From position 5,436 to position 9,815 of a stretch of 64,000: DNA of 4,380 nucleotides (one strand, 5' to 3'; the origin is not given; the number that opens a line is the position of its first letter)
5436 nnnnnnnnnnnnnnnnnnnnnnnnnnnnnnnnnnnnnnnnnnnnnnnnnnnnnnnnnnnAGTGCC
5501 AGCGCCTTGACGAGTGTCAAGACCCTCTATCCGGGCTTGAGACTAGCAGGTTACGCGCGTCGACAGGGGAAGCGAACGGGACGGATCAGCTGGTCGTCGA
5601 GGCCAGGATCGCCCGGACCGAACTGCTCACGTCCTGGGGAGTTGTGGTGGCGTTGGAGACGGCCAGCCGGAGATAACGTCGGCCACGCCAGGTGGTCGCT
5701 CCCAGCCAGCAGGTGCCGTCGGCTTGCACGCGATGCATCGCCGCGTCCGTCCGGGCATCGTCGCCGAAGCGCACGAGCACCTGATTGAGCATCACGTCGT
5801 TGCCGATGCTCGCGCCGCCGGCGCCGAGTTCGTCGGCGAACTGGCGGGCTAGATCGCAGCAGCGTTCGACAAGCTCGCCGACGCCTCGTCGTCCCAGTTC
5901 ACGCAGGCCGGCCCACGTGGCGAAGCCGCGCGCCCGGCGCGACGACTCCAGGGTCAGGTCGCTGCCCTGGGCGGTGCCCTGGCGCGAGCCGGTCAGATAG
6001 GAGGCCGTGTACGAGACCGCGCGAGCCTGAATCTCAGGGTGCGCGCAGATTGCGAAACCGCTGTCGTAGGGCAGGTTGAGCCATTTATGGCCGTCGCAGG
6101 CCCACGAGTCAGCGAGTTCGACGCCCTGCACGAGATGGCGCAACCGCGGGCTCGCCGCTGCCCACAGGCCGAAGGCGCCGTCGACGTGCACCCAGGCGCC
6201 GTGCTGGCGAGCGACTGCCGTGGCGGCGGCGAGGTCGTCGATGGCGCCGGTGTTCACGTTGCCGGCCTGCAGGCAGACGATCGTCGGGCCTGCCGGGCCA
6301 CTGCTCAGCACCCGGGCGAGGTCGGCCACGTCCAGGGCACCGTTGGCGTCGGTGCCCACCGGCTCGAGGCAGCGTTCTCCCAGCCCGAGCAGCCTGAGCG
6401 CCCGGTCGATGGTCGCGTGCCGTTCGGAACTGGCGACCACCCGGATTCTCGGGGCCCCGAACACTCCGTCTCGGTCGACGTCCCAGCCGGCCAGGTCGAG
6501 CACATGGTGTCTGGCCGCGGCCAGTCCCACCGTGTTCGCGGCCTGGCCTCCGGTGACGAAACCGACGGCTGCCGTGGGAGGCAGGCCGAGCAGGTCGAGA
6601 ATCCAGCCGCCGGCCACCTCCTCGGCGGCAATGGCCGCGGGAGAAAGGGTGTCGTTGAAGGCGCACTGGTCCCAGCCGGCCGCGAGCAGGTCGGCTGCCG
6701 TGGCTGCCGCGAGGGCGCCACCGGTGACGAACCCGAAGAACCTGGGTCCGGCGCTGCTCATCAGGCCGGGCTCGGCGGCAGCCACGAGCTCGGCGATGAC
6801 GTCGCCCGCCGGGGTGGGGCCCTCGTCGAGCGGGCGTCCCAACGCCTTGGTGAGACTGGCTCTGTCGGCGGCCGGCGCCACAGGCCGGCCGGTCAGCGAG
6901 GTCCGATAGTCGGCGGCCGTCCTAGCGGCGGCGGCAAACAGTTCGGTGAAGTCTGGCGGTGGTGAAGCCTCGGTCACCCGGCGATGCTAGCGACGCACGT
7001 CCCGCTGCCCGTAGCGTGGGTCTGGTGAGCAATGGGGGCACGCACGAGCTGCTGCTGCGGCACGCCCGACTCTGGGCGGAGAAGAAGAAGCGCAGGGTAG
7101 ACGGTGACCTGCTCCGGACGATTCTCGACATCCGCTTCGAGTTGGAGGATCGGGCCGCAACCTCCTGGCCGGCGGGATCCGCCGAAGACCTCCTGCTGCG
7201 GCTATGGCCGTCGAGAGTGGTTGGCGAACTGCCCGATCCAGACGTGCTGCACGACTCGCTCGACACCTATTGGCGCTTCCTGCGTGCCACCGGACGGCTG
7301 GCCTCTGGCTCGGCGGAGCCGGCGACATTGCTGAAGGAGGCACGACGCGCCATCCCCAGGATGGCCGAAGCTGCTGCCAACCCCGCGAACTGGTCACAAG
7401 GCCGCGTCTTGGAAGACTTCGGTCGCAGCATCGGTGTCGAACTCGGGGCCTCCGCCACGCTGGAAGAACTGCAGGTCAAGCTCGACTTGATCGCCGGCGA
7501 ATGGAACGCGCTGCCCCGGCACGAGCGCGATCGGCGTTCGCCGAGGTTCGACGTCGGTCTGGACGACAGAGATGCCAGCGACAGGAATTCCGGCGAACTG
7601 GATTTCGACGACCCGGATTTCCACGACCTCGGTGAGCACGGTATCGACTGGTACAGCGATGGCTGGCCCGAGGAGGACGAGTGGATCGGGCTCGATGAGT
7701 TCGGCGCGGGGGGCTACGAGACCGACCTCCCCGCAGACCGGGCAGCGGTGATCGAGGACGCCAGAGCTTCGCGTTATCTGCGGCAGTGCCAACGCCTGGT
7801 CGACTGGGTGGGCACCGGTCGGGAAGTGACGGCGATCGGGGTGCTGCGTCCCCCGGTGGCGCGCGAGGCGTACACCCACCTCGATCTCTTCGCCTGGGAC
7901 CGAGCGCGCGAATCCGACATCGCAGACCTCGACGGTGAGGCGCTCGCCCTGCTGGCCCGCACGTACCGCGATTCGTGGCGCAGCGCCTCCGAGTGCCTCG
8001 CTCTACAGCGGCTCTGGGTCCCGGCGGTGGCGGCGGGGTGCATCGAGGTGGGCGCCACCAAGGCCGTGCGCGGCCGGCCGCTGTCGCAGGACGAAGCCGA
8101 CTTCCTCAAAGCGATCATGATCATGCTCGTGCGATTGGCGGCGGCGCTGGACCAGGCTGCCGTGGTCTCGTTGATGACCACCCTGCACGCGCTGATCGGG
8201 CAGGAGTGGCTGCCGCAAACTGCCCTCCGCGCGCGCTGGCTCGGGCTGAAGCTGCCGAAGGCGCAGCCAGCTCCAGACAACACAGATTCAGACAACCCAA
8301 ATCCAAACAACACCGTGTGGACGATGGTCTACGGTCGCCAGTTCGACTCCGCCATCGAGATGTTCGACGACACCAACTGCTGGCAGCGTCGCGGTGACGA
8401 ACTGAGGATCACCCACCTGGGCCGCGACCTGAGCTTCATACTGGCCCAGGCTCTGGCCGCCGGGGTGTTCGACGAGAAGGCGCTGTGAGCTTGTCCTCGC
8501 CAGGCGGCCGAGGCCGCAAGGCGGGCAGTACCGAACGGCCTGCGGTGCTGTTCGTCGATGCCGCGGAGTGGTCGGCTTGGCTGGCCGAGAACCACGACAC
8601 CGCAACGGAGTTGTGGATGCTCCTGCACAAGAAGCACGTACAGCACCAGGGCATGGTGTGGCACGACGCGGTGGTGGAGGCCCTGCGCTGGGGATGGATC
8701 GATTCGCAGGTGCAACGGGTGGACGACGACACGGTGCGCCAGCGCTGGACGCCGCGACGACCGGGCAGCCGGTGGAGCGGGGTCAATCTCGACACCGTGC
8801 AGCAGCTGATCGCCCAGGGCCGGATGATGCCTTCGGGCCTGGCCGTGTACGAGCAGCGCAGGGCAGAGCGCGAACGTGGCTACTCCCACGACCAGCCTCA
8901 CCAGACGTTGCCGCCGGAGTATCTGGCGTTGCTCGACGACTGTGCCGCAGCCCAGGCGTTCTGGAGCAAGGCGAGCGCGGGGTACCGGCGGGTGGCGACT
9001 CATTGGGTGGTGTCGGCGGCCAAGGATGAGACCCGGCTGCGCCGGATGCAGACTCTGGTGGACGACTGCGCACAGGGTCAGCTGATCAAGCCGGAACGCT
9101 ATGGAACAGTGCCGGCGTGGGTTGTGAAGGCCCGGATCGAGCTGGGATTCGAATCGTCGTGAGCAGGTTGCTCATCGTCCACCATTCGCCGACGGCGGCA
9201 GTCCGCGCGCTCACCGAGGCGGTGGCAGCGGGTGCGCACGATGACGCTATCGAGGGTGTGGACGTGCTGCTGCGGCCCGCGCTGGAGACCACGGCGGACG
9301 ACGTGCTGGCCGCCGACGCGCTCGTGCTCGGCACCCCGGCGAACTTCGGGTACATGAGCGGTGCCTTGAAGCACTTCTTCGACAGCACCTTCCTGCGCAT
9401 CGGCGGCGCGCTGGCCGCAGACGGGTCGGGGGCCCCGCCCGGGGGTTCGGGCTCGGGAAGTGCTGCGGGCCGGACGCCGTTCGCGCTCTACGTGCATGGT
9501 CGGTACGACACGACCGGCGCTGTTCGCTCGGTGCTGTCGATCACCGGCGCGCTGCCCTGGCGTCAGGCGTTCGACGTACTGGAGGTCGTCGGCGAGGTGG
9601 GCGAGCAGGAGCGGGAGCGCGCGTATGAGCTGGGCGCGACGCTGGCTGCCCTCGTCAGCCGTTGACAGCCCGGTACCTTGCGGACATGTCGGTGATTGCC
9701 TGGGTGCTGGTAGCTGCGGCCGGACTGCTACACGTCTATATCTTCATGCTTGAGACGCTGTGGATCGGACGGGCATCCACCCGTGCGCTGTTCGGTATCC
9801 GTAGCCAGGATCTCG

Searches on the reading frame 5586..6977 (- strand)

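Call 76: search_protein_families(library=pfam, proteins=[window:5586-6977:-], max_evalue=0.001)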
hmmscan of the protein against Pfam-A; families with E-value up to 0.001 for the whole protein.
window:5586-6977:- (463 aa): 3 families
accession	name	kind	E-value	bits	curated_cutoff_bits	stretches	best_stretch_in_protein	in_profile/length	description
PF00282.25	Pyridoxal_deC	-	1.8e-35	122.9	27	1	57-385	19-354/375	Pyridoxal-dependent decarboxylase conserved domain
PF00266.25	Aminotran_5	-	3.8e-05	23.3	21.5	1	180-268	92-177/371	Aminotransferase class-V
PF01212.27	Beta_elim_lyase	-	5.4e-05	23.1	27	1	180-303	74-204/288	Beta-eliminating lyase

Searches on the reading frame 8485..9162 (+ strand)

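Call 76: search_protein_families(library=pfam, proteins=[window:8485-9162:+], max_evalue=0.001)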
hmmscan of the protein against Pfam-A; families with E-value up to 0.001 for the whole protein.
window:8485-9162:+ (225 aa): 1 family
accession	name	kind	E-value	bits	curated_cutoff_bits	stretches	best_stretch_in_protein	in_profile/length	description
PF13376.11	OmdA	-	4.9e-14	52.5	25.6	1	141-198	3-60/60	Bacteriocin-protection, YdeI or OmpD-Associated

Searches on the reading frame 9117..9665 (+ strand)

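Call 76: search_protein_families(library=pfam, proteins=[window:9117-9665:+], max_evalue=0.001)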
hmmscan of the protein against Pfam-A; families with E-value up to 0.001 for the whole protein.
window:9117-9665:+ (182 aa): 2 families
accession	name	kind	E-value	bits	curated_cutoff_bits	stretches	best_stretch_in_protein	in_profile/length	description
PF03358.20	FMN_red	-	2.2e-06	27.8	24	1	54-108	59-112/152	NADPH-dependent FMN reductase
PF02525.22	Flavodoxin_2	-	0.00027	21.1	27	1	57-92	68-104/198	Flavodoxin-like fold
